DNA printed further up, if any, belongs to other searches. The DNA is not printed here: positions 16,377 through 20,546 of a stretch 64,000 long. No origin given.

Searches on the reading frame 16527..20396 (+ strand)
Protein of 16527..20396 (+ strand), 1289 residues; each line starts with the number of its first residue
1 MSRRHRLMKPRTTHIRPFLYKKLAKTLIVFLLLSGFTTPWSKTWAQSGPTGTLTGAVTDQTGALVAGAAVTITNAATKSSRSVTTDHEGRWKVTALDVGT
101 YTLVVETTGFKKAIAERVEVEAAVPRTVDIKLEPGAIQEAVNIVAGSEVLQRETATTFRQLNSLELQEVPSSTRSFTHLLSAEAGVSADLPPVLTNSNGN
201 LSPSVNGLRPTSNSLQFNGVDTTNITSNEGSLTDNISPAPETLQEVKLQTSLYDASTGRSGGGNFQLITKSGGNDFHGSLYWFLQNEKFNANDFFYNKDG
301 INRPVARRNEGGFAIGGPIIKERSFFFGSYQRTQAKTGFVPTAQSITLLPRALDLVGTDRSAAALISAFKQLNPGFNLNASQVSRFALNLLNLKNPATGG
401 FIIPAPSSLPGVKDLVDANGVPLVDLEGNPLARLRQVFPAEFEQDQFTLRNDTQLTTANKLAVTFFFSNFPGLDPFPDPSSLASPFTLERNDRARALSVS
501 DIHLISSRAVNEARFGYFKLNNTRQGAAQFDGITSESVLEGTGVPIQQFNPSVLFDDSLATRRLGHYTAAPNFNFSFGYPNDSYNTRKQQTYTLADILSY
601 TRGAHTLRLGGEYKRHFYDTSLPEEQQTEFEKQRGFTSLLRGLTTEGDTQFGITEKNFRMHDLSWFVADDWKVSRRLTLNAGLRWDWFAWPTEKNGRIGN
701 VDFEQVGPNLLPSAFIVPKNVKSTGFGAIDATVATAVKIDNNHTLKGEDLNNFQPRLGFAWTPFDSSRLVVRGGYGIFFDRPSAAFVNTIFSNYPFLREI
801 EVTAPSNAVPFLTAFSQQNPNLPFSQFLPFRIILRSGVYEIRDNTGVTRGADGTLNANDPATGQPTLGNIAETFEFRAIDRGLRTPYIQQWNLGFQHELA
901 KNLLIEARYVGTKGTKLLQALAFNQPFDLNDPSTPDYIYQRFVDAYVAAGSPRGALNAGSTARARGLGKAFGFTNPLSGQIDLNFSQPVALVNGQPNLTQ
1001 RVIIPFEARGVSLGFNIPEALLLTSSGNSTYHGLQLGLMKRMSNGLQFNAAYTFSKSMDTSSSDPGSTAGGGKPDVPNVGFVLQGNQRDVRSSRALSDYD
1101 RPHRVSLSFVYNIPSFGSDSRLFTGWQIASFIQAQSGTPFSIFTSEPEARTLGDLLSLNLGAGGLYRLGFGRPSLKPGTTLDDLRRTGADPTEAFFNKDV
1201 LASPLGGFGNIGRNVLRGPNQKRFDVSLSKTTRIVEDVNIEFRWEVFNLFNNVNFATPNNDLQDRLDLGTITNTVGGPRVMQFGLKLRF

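Call 99: search_protein_families(library=pfam, proteins=[window:16527-20396:+], max_evalue=0.001)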
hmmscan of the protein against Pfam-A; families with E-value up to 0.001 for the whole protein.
window:16527-20396:+ (1289 aa): 5 families
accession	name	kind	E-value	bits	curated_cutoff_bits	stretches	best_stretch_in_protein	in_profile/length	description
PF25183.1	OMP_b-brl_4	-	2.9e-169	565.6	30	1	268-1282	1-838/838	Outer membrane beta barrel domain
PF13620.12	CarboxypepD_reg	-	1.1e-18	67.8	32.3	1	52-133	1-82/82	Carboxypeptidase regulatory-like domain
PF13715.12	CarbopepD_reg_2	-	1.5e-08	34.9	32.2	1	53-138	1-82/88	CarboxypepD_reg-like domain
PF17802.7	SpaA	-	0.00036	21.1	23.1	1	58-108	8-60/91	Prealbumin-like fold domain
PF17210.9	SdrD_B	-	0.00043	20.9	29.7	0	58-110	17-70/112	SdrD B-like domain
